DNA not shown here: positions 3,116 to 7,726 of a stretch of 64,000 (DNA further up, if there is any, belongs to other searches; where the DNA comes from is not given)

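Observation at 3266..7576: Giant SF1 helicase/nuclease-family protein in which every catalytic motif I can place looks substituted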

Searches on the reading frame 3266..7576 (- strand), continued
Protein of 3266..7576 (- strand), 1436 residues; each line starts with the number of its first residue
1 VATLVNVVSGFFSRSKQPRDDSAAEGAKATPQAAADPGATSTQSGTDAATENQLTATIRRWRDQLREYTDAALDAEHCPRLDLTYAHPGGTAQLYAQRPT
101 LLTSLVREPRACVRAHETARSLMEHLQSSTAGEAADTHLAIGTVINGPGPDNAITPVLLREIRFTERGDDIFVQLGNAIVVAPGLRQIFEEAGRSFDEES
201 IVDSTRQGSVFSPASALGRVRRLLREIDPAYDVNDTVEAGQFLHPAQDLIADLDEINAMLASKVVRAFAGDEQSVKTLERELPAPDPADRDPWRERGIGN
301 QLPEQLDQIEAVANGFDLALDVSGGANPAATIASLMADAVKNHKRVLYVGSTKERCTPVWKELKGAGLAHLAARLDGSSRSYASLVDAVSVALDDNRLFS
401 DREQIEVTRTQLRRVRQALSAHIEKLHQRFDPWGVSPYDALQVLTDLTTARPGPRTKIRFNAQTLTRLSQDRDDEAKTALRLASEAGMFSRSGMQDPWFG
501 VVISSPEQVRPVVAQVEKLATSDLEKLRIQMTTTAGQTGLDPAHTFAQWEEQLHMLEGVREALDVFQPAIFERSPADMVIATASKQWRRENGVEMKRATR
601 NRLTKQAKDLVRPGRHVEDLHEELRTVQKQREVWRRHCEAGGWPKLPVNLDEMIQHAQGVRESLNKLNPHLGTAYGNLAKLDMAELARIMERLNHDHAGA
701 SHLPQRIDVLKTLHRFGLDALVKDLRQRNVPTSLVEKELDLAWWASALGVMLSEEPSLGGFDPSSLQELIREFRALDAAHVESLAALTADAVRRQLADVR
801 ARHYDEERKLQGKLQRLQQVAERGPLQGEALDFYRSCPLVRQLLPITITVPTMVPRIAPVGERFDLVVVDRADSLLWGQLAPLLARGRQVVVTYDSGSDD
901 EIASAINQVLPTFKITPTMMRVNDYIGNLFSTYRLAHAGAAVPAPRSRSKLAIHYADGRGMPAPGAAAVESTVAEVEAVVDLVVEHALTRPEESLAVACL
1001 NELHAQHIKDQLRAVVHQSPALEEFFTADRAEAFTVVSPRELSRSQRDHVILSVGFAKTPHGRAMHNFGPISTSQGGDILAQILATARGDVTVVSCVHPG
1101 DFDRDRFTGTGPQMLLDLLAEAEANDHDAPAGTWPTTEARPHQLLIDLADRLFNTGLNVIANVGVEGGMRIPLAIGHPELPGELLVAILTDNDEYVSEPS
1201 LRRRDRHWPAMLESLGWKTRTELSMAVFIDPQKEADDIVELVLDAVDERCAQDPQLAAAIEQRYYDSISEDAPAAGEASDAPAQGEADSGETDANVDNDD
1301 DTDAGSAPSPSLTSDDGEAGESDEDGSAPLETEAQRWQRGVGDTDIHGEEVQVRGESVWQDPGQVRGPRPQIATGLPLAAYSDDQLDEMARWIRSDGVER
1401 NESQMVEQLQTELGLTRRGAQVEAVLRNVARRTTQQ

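Call 7: find_homologous_proteins(query=window:3266-7576:-, max_evalue=0.00001)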
Query window:3266-7576:- (1436 aa): 344 proteins with E <= 0.00001 among 8000 candidates; the best 120 are listed.
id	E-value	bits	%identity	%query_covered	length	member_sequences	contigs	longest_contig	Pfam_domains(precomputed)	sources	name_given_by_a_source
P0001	0.0e+0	3195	99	100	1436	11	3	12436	PF18741.8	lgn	-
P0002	0.0e+0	2833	88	100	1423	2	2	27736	PF18741.8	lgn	-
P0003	0.0e+0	2550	80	100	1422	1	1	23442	PF18741.8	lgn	-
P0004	0.0e+0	1874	59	100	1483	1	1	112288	PF18741.8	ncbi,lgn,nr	ncbi:MAG: prevent-host-death family protein [Actinomycetaceae bacterium]|nr:prevent-host-death famil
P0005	0.0e+0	1561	53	100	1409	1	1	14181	PF18741.8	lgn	-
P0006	0.0e+0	1526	53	96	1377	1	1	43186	PF13195.12,PF18741.8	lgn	-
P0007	0.0e+0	1526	53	96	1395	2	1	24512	PF18741.8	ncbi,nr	ncbi:MAG: prevent-host-death family protein [Actinomycetaceae bacterium]|nr:prevent-host-death famil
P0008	0.0e+0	1525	53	96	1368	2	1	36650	PF18741.8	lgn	-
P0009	0.0e+0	1519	52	100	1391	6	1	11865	PF13195.12,PF18741.8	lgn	-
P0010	0.0e+0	1469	50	78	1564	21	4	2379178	PF18741.8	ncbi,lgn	ncbi:MAG: prevent-host-death family protein [Gleimia sp.]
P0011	0.0e+0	1453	51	75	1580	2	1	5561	PF18741.8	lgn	-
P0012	0.0e+0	1435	49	87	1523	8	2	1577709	PF18741.8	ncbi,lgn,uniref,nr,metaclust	ncbi:hypothetical protein HMPREF9238_01431 [Gleimia europaea ACS-120-V-Col10b]|uniref:Prevent-host-d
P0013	0.0e+0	1431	50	99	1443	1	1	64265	PF18741.8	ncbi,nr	ncbi:MAG: prevent-host-death family protein [Actinomycetaceae bacterium]|nr:prevent-host-death famil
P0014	0.0e+0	1430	49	78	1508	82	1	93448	PF18741.8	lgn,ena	-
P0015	0.0e+0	1425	50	99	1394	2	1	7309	PF18741.8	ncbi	-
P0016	0.0e+0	1406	48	78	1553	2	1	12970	PF18741.8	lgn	-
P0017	0.0e+0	1375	49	96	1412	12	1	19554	PF18741.8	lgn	-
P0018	0.0e+0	1343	48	99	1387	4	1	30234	PF18741.8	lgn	-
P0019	0.0e+0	1340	47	99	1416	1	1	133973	PF18741.8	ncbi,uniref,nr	ncbi:prevent-host-death family protein [Gleimia sp. 6138-11-ORH1]|uniref:prevent-host-death family p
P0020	0.0e+0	1318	49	99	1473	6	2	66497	PF18741.8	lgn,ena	-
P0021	0.0e+0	1306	48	87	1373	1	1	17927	PF18741.8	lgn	-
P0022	0.0e+0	1186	46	86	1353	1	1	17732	PF18741.8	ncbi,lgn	-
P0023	0.0e+0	1171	46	96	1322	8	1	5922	PF18741.8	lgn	-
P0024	0.0e+0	1171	46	99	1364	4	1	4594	PF18741.8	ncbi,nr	ncbi:MAG: hypothetical protein L0L69_07075 [Propionibacterium sp.]|nr:hypothetical protein [Propioni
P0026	0.0e+0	1154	45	85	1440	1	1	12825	PF18741.8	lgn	-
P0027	0.0e+0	1150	46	87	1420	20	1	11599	PF18741.8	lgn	-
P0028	0.0e+0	1132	44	99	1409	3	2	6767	PF18741.8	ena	-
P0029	0.0e+0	1117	46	83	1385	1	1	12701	PF18741.8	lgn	-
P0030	0.0e+0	1096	42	100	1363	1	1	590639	PF18741.8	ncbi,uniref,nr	ncbi:prevent-host-death family protein [Actinomyces sp. B33]|uniref:prevent-host-death family protei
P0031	0.0e+0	1095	43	87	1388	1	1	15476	PF18741.8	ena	-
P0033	1.4e-250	853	37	100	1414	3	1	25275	PF18741.8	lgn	-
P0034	2.8e-249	849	38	98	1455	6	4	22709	PF18741.8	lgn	-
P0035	4.6e-240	818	39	76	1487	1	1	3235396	PF18741.8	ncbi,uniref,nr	ncbi:DNA helicase [Bogoriella caseilytica]|uniref:DNA helicase n=1 Tax=Bogoriella caseilytica TaxID=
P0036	4.3e-239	815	35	94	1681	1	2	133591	PF18741.8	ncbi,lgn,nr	ncbi:MAG: hypothetical protein Q4P66_04925 [Actinomycetaceae bacterium]|nr:hypothetical protein [Act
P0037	1.1e-213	731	34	96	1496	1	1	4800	PF18741.8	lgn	-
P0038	8.4e-206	705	38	78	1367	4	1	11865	PF18741.8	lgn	-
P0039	1.6e-203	697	36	84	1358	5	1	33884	PF18741.8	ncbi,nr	ncbi:hypothetical protein G8C93_04250 [Cellulosimicrobium cellulans]|nr:hypothetical protein [Cellul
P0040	7.1e-196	672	33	76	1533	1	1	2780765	PF18741.8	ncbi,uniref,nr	ncbi:hypothetical protein DDP54_11205 [Cellulomonas sp. WB94]|uniref:ATP-binding protein n=1 Tax=Cel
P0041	1.3e-192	661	35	77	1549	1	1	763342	PF18741.8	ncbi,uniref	ncbi:hypothetical protein [Luteimicrobium sp. DT211]|uniref:hypothetical protein n=1 Tax=Luteimicrob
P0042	1.3e-188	648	36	67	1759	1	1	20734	PF18741.8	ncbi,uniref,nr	ncbi:hypothetical protein [Cellulomonas endophytica]|uniref:hypothetical protein n=1 Tax=Cellulomona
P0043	4.7e-183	629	32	84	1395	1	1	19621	PF18741.8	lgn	-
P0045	1.6e-162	561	35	72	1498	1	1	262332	PF18741.8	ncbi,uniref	ncbi:hypothetical protein ACPYO6_08695 [Georgenia sp. Z1344]|uniref:hypothetical protein n=1 Tax=Geo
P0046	7.6e-145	503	32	86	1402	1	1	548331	PF13195.12,PF13087.13,PF13086.13,PF13604.13,PF13245.13,PF18741.8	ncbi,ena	-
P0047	2.2e-144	501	33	80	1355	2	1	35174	PF13086.13,PF13604.13,PF18741.8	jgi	jgi:hypothetical protein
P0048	6.3e-137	477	31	81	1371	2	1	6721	PF13195.12,PF13087.13,PF13086.13,PF13604.13,PF13245.13,PF18741.8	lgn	-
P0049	2.1e-133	465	31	81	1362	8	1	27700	PF13195.12,PF13087.13,PF13086.13,PF13604.13,PF13245.13,PF18741.8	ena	-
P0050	1.1e-132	462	30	85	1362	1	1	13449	PF13195.12,PF13087.13,PF13086.13,PF13604.13,PF13245.13,PF18741.8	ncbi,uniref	ncbi:AAA domain-containing protein [Intrasporangium sp.]|uniref:AAA domain-containing protein n=1 Ta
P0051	1.2e-132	462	31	85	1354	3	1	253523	PF13195.12,PF13087.13,PF13086.13,PF13604.13,PF13245.13,PF18741.8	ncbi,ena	-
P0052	2.4e-131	458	31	81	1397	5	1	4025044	PF13195.12,PF13087.13,PF13086.13,PF13604.13,PF13245.13,PF18741.8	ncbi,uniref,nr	ncbi:AAA domain-containing protein [Intrasporangium calvum]|uniref:AAA domain-containing protein n=1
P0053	4.3e-131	457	31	80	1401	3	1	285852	PF13195.12,PF13087.13,PF13086.13,PF13604.13,PF13245.13,PF18741.8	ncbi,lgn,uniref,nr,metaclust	ncbi:AAA domain-containing protein [Phycicoccus sp. Soil748]|uniref:AAA domain-containing protein n=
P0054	5.1e-131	457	30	87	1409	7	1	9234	PF13195.12,PF13087.13,PF13086.13,PF13604.13,PF13245.13,PF18741.8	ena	-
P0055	6.2e-131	457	32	80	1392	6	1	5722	PF13195.12,PF13087.13,PF13086.13,PF13604.13,PF13245.13,PF18741.8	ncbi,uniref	ncbi:AAA domain-containing protein [Pedococcus sp. NPDC057267]|uniref:AAA domain-containing protein 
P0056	1.4e-130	455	31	87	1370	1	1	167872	PF13195.12,PF13087.13,PF13086.13,PF13604.13,PF13245.13,PF18741.8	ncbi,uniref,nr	ncbi:AAA domain-containing protein [Pedococcus sp. 5OH_020]|uniref:AAA domain-containing protein n=1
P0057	1.6e-130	455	31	80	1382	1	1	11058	PF13195.12,PF13087.13,PF13086.13,PF13604.13,PF13245.13,PF18741.8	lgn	-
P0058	1.9e-130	455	31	81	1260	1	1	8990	PF13195.12,PF13087.13,PF13086.13,PF13604.13,PF13245.13,PF18741.8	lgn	-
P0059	2.3e-130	455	31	84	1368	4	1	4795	PF13195.12,PF13087.13,PF13086.13,PF13604.13,PF13245.13,PF18741.8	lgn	-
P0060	7.9e-130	453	30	86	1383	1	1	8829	PF13195.12,PF13087.13,PF13086.13,PF13604.13,PF13245.13,PF18741.8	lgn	-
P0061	7.9e-130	453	32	82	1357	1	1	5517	PF13195.12,PF13087.13,PF13086.13,PF13604.13,PF13245.13,PF18741.8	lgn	-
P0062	1.8e-129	452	30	80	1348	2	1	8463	PF13195.12,PF13087.13,PF13086.13,PF13604.13,PF13245.13,PF18741.8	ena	-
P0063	6.4e-129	450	30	80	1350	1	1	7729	PF13195.12,PF13087.13,PF13086.13,PF13604.13,PF18741.8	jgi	jgi:hypothetical protein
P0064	1.2e-128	449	31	81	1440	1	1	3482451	PF13195.12,PF13087.13,PF13086.13,PF13604.13,PF13245.13,PF18741.8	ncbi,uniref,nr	ncbi:AAA domain-containing protein [Nostocoides sp. HKS02]|uniref:AAA domain-containing protein n=1 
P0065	3.8e-128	447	32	81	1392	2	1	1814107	PF13195.12,PF13087.13,PF13086.13,PF13604.13,PF13245.13,PF18741.8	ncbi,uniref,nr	ncbi:AAA domain-containing protein [Humibacillus xanthopallidus]|uniref:Uncharacterized protein DUF4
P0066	1.5e-127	445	31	84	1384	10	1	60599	PF13195.12,PF13087.13,PF13086.13,PF13604.13,PF13245.13,PF18741.8,PF09848.16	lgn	-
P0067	1.5e-127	445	31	83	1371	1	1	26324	PF13195.12,PF13087.13,PF13086.13,PF13604.13,PF13245.13,PF18741.8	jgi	jgi:hypothetical protein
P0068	4.1e-127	444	31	89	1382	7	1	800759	PF13195.12,PF13087.13,PF13086.13,PF13604.13,PF13245.13,PF18741.8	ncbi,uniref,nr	ncbi:AAA domain-containing protein [Intrasporangium sp. YIM S08009]|uniref:AAA domain-containing pro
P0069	4.8e-127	444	30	89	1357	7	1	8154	PF13195.12,PF13087.13,PF13086.13,PF13604.13,PF13245.13,PF18741.8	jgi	jgi:hypothetical protein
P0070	6.3e-127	443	30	81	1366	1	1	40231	PF13195.12,PF13087.13,PF13086.13,PF13245.13,PF18741.8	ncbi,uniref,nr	ncbi:MAG TPA: AAA domain-containing protein [Intrasporangium sp.]|uniref:AAA domain-containing prote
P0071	1.6e-126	442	29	91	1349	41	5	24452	PF13195.12,PF13087.13,PF13086.13,PF13604.13,PF13245.13,PF18741.8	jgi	-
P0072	1.6e-126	442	29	89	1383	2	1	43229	PF13195.12,PF13087.13,PF13086.13,PF13604.13,PF13245.13,PF18741.8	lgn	-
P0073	2.0e-126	442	31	84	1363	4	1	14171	PF13195.12,PF13087.13,PF13086.13,PF13604.13,PF13245.13,PF18741.8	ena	-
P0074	3.4e-126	441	30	90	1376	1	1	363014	PF13195.12,PF13087.13,PF13086.13,PF13604.13,PF13245.13,PF18741.8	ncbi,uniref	ncbi:AAA domain-containing protein [Terrabacter sp. NPDC080008]|uniref:AAA domain-containing protein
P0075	4.0e-126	441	31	81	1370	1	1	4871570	PF13195.12,PF13087.13,PF13086.13,PF01443.25,PF13604.13,PF13245.13,PF18741.8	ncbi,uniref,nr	ncbi:AAA domain-containing protein [Terrabacter sp. C0L_2]|uniref:AAA domain-containing protein n=1 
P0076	6.2e-126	440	31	83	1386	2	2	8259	PF13195.12,PF13087.13,PF13086.13,PF13604.13,PF13245.13,PF18741.8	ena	-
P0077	6.5e-126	440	30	86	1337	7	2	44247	PF13195.12,PF13087.13,PF13086.13,PF13604.13,PF13245.13,PF18741.8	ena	-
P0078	9.3e-126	440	30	82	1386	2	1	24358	PF13195.12,PF13087.13,PF13086.13,PF13604.13,PF13245.13,PF18741.8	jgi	-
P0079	1.3e-125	439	30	89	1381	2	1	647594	PF13195.12,PF13087.13,PF13086.13,PF13604.13,PF13245.13,PF18741.8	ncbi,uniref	ncbi:AAA domain-containing protein [Terrabacter sp. NPDC000476]|uniref:AAA domain-containing protein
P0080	1.4e-125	439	30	82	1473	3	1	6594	PF13195.12,PF13087.13,PF13086.13,PF13604.13,PF13245.13,PF18741.8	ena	-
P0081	2.2e-125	438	31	84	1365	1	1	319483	PF13195.12,PF13087.13,PF13086.13,PF01443.25,PF13604.13,PF13245.13,PF18741.8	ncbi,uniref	ncbi:AAA domain-containing protein [Terrabacter carboxydivorans]|uniref:DNA helicase n=1 Tax=Terraba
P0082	2.7e-125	438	30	82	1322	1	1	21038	PF13195.12,PF13087.13,PF13086.13,PF13604.13,PF13245.13,PF18741.8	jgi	jgi:hypothetical protein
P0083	3.9e-125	437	31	84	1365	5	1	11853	PF13195.12,PF13087.13,PF13086.13,PF13604.13,PF13245.13,PF18741.8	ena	-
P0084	4.1e-125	437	30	81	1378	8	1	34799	PF13195.12,PF13087.13,PF13086.13,PF13604.13,PF13245.13,PF18741.8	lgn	-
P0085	4.5e-125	437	30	86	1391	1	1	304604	PF13195.12,PF13087.13,PF13086.13,PF13604.13,PF13245.13,PF18741.8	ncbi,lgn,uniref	ncbi:AAA domain-containing protein [Intrasporangium sp. DVR]|uniref:AAA domain-containing protein n=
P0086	6.5e-125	437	31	80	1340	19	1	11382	PF13195.12,PF13087.13,PF13086.13,PF13604.13,PF13245.13,PF18741.8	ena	-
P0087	6.9e-125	437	30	81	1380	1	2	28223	PF13195.12,PF13087.13,PF13086.13,PF01443.25,PF13604.13,PF13245.13,PF18741.8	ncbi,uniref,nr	ncbi:hypothetical protein GCM10009868_25650 [Terrabacter aerolatus]|uniref:DNA helicase n=1 Tax=Terr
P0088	8.4e-125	436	31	81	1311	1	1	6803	PF13086.13,PF18741.8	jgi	jgi:hypothetical protein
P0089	8.6e-125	436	31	81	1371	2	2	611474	PF13195.12,PF13087.13,PF13086.13,PF13604.13,PF13245.13,PF18741.8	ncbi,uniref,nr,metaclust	ncbi:hypothetical protein GCM10009721_24030 [Terrabacter tumescens]|uniref:AAA domain-containing pro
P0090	8.7e-125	436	31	80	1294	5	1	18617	PF13087.13,PF13086.13,PF13604.13,PF13245.13,PF18741.8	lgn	-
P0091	1.0e-124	436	30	86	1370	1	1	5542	PF13195.12,PF13087.13,PF13086.13,PF13604.13,PF13245.13,PF18741.8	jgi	-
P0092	1.1e-124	436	30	84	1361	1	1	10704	PF13195.12,PF13087.13,PF13086.13,PF13604.13,PF13245.13,PF18741.8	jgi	jgi:hypothetical protein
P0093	1.5e-124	435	31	81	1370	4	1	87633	PF13195.12,PF13087.13,PF13086.13,PF13604.13,PF13245.13,PF18741.8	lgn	-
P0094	1.6e-124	435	33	81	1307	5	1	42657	PF13195.12,PF13087.13,PF13086.13,PF13604.13,PF13245.13,PF18741.8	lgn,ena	-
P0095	1.9e-124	435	31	75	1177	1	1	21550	PF13195.12,PF13087.13,PF13086.13,PF13604.13,PF13245.13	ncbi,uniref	ncbi:AAA domain-containing protein, partial [Intrasporangium sp.]|uniref:AAA domain-containing prote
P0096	2.3e-124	435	30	86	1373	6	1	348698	PF13195.12,PF13087.13,PF13086.13,PF13604.13,PF13245.13,PF18741.8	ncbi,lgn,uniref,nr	ncbi:AAA domain-containing protein [Terrabacter sp. Root181]|uniref:AAA domain-containing protein n=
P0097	2.4e-124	435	31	81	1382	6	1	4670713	PF13195.12,PF13087.13,PF13086.13,PF01443.25,PF13604.13,PF13245.13,PF18741.8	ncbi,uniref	ncbi:AAA domain-containing protein [Humibacillus xanthopallidus]|uniref:AAA domain-containing protei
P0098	2.7e-124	435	30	81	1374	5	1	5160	PF13195.12,PF13087.13,PF13086.13,PF01443.25,PF13604.13,PF13245.13,PF18741.8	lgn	-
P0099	3.3e-124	434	30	80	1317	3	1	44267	PF13195.12,PF13087.13,PF13086.13,PF13604.13,PF13245.13,PF18741.8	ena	-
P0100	3.7e-124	434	30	85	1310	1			PF13195.12,PF13087.13,PF13086.13,PF13604.13,PF13245.13,PF18741.8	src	-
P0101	4.4e-124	434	30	85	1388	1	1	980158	PF13195.12,PF13087.13,PF13086.13,PF13604.13,PF13245.13,PF18741.8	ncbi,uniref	ncbi:hypothetical protein GCM10009740_05940 [Terrabacter terrae]|uniref:DNA helicase n=1 Tax=Terraba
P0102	4.4e-124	434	30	81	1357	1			PF13195.12,PF13087.13,PF13086.13,PF13604.13,PF13245.13,PF18741.8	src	-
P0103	4.6e-124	434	31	81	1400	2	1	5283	PF13195.12,PF13087.13,PF13086.13,PF13604.13,PF13245.13,PF18741.8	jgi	jgi:hypothetical protein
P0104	5.2e-124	434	30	87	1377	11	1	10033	PF13195.12,PF13087.13,PF13086.13,PF13604.13,PF13245.13,PF18741.8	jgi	jgi:hypothetical protein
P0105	8.8e-124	433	30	86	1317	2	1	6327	PF13195.12,PF13087.13,PF13086.13,PF13604.13,PF13245.13,PF18741.8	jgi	-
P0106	8.9e-124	433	29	83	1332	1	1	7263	PF13087.13,PF13086.13,PF01443.25,PF13604.13,PF13245.13,PF18741.8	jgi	jgi:hypothetical protein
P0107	1.0e-123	433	31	81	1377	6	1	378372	PF13195.12,PF13087.13,PF13086.13,PF13604.13,PF13245.13,PF18741.8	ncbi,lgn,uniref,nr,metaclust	ncbi:DNA helicase [Terrabacter sp. Soil811]|uniref:AAA domain-containing protein n=1 Tax=Terrabacter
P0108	1.3e-123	432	31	83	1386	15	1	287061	PF13195.12,PF13087.13,PF13086.13,PF13604.13,PF13245.13,PF18741.8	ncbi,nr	ncbi:DNA helicase [Terrabacter sp. 28]|nr:DNA helicase [Terrabacter sp. 28]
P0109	1.3e-123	432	31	81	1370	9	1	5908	PF13195.12,PF13087.13,PF13086.13,PF13604.13,PF13245.13,PF18741.8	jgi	jgi:very-short-patch-repair endonuclease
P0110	1.4e-123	432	30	74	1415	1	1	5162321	PF13195.12,PF13087.13,PF13086.13,PF13604.13,PF13245.13,PF18741.8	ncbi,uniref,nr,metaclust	ncbi:conserved hypothetical protein [Nostocoides japonicum T1-X7]|uniref:DNA helicase n=1 Tax=Nostoc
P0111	1.6e-123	432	30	81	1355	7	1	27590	PF13195.12,PF13087.13,PF13086.13,PF13604.13,PF13245.13,PF18741.8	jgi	-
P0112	1.9e-123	432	31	81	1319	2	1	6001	PF13195.12,PF13087.13,PF13086.13,PF13604.13,PF13245.13,PF18741.8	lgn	-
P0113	3.6e-123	431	30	85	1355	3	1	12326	PF13195.12,PF13087.13,PF13086.13,PF13604.13,PF13245.13,PF18741.8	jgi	-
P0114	3.8e-123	431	31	80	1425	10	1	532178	PF13195.12,PF13087.13,PF13086.13,PF13604.13,PF13245.13,PF18741.8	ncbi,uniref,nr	ncbi:AAA domain-containing protein [Phycicoccus sp. Soil802]|uniref:AAA domain-containing protein n=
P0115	4.0e-123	431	30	83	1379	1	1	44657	PF13195.12,PF13087.13,PF13086.13,PF13604.13,PF13245.13,PF18741.8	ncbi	-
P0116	9.0e-123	430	30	81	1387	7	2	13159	PF13195.12,PF13087.13,PF13086.13,PF13604.13,PF13245.13,PF18741.8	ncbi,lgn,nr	ncbi:MAG: AAA domain-containing protein [Humibacillus sp.]|nr:AAA domain-containing protein [Humibac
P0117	9.7e-123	430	31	81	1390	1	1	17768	PF13195.12,PF13087.13,PF13086.13,PF13604.13,PF13245.13,PF18741.8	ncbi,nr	ncbi:MAG: helicase [Humibacillus sp.]|nr:helicase [Humibacillus sp.]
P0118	1.1e-122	429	30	80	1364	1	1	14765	PF13195.12,PF13087.13,PF13086.13,PF13604.13,PF13245.13,PF18741.8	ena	-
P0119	1.1e-122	429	30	87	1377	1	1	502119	PF13195.12,PF13087.13,PF13086.13,PF13604.13,PF13245.13,PF18741.8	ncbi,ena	-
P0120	1.2e-122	429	30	84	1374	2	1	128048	PF13195.12,PF13087.13,PF13086.13,PF13604.13,PF13245.13,PF18741.8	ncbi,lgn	-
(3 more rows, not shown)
